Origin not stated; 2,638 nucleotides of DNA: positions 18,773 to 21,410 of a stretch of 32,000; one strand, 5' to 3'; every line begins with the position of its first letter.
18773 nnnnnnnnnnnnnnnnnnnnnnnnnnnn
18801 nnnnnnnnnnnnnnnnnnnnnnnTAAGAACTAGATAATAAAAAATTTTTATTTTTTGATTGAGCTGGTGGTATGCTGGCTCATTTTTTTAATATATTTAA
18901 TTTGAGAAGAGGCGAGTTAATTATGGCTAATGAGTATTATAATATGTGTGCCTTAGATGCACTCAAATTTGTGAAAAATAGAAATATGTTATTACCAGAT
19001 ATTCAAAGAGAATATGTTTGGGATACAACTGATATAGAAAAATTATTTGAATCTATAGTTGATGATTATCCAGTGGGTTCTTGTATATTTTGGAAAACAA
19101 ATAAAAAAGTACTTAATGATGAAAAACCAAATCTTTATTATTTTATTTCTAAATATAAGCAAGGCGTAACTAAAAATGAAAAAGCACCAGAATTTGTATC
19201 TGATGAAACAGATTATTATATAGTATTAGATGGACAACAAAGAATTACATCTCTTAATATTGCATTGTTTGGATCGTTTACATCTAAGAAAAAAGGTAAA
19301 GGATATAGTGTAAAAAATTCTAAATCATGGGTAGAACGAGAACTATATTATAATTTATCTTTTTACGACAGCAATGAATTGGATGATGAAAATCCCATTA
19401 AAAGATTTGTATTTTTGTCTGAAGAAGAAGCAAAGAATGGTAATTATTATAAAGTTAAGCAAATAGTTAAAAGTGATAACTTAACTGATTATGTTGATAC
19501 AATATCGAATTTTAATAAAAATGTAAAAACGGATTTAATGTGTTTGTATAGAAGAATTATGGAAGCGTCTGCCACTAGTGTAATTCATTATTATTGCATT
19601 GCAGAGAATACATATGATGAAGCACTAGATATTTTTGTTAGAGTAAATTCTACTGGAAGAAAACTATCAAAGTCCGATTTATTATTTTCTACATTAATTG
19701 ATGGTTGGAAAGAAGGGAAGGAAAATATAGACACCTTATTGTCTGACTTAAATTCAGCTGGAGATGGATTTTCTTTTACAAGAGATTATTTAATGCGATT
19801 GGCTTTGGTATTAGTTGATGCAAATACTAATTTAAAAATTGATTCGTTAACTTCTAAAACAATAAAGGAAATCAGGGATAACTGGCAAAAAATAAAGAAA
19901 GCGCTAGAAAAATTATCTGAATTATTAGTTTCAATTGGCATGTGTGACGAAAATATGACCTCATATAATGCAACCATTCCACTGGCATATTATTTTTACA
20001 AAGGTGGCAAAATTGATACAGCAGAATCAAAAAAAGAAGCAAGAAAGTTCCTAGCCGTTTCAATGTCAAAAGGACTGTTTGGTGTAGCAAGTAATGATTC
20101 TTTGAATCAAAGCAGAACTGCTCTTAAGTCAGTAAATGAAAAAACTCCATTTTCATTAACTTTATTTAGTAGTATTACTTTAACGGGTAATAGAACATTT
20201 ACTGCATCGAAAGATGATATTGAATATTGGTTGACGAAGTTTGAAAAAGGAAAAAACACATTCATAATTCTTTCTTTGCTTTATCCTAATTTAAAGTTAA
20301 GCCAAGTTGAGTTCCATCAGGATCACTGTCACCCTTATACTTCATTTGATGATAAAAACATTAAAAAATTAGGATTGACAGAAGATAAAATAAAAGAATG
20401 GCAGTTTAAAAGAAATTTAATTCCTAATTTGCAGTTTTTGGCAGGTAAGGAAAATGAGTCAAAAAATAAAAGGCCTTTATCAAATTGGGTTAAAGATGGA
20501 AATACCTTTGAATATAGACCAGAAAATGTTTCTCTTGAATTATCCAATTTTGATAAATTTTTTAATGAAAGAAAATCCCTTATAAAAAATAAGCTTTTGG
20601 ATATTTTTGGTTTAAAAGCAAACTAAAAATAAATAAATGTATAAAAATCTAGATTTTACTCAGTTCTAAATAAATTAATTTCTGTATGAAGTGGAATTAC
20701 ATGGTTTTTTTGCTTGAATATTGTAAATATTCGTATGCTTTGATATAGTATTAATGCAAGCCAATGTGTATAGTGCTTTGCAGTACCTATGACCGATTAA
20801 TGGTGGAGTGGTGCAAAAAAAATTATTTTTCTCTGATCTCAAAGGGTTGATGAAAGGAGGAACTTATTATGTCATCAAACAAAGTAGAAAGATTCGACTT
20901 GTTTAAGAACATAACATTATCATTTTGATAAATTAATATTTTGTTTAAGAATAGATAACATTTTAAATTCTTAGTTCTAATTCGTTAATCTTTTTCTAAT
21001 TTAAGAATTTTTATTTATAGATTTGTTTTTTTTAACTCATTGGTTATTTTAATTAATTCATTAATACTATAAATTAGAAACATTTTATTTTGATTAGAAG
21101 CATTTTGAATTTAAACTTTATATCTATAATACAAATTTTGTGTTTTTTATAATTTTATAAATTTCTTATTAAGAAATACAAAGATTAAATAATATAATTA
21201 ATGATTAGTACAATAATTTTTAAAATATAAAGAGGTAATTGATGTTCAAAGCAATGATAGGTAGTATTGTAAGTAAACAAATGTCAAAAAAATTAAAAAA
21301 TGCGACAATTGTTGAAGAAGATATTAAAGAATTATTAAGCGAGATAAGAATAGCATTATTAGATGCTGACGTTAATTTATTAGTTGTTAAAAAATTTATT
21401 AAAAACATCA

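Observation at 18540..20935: Foreign-looking cassette between recR and ffh: small SFPD-repeat protein plus DUF262/DUF1524 nuclease, a candidate undescribed two-gene defence module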

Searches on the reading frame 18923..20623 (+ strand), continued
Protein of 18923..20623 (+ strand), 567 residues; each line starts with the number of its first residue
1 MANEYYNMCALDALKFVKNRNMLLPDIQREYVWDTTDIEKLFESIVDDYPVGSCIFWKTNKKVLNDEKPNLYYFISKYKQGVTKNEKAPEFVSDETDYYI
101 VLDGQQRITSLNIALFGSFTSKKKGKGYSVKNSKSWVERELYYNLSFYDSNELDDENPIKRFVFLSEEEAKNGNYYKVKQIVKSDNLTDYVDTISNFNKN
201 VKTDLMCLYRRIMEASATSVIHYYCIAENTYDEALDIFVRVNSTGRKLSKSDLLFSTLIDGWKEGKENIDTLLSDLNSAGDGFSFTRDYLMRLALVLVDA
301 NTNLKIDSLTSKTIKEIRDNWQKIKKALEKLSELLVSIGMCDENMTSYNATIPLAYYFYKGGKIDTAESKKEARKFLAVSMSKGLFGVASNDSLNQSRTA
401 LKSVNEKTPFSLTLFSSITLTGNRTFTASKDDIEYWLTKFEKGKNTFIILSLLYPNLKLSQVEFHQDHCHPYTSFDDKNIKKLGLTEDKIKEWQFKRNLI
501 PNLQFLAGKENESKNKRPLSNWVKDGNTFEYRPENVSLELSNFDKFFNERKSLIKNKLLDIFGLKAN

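Call 70: find_encoding_contigs(protein=P0166, flank=4000, max_places=4)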
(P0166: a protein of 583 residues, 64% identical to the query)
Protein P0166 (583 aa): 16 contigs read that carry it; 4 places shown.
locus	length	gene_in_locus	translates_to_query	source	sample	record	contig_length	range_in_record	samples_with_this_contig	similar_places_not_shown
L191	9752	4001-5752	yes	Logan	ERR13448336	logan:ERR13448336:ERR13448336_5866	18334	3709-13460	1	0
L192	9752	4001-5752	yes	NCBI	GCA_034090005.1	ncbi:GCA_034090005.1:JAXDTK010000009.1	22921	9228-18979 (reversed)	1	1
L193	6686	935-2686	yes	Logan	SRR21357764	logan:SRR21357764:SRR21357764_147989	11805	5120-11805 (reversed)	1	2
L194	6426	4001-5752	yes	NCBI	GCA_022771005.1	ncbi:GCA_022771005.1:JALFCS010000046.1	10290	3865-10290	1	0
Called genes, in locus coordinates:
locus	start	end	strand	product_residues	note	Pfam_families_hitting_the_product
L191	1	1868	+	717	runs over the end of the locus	PF00580:UvrD-helicase, PF01443:Viral_helicase1 (faint), PF13245:AAA_19, PF13604:AAA_30 (faint), PF13361:UvrD_C, PF13538:UvrD_C_2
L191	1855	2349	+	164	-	PF00583:Acetyltransf_1 (weak), PF13508:Acetyltransf_7 (faint)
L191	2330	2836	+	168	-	-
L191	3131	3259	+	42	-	-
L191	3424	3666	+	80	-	-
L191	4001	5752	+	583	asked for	PF03235:GmrSD_N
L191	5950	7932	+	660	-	PF17191:RecG_wedge, PF00270:DEAD, PF04851:ResIII, PF00271:Helicase_C, PF19833:RecG_dom3_C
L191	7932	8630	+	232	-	PF14622:Ribonucleas_3_3, PF00636:Ribonuclease_3, PF00035:dsrm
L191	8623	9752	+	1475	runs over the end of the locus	PF02811:PHP, PF00929:RNase_T, PF13482:RNase_H_2 (weak), PF02811:PHP (weak), PF07733:DNA_pol3_alpha, PF17657:DNA_pol3_finger, PF14579:HHH_6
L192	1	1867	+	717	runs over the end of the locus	PF00580:UvrD-helicase, PF01443:Viral_helicase1 (faint), PF13245:AAA_19, PF13604:AAA_30 (faint), PF13361:UvrD_C, PF13538:UvrD_C_2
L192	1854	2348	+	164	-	PF00583:Acetyltransf_1 (weak), PF13508:Acetyltransf_7 (weak)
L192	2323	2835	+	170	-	-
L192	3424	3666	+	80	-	-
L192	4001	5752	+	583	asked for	PF03235:GmrSD_N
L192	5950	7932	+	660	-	PF17191:RecG_wedge, PF00270:DEAD, PF04851:ResIII, PF00271:Helicase_C, PF19833:RecG_dom3_C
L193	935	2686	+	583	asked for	PF03235:GmrSD_N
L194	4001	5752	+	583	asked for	PF03235:GmrSD_N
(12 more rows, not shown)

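Call 71: find_encoding_contigs(protein=P0226, flank=4000, max_places=4)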
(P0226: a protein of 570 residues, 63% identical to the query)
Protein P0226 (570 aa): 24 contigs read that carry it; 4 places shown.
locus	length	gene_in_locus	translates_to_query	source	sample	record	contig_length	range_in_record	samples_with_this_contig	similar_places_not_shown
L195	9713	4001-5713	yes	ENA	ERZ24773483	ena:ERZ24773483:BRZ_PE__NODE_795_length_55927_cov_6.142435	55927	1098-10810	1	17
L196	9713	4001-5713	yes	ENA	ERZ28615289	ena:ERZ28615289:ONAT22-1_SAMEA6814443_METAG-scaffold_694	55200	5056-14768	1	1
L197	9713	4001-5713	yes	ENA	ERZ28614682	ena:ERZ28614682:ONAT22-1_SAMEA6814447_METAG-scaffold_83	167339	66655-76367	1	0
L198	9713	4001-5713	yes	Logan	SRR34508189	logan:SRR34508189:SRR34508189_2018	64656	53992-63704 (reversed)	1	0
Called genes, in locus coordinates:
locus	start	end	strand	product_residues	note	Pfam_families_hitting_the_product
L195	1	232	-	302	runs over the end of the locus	PF00294:PfkB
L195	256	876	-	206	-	PF00545:Ribonuclease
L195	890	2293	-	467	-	PF00860:Xan_ur_permease, PF00916:Sulfate_transp (weak)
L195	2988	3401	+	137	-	PF01381:HTH_3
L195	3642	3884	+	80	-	-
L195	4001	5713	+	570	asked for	PF03235:GmrSD_N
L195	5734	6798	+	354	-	-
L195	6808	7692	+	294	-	-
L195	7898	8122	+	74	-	-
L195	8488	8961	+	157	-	PF04973:NMN_transporter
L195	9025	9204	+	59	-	-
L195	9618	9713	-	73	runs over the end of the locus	-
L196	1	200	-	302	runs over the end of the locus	PF00294:PfkB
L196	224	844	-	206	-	PF00545:Ribonuclease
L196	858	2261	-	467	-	PF00860:Xan_ur_permease, PF00916:Sulfate_transp (weak)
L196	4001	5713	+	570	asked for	PF03235:GmrSD_N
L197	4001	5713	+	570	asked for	PF03235:GmrSD_N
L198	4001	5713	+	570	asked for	PF03235:GmrSD_N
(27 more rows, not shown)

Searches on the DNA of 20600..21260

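Call 58: search_rna_families(source=window, start=20600, end=21260, threshold=evalue, max_evalue=1)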
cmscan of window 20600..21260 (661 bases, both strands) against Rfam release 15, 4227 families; matches with E-value up to 1: 1.
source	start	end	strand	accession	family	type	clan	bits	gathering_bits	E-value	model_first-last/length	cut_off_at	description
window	20722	20830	+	RF00077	SraB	Gene; sRNA;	-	24.1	130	0.017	1-169/169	no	SraB RNA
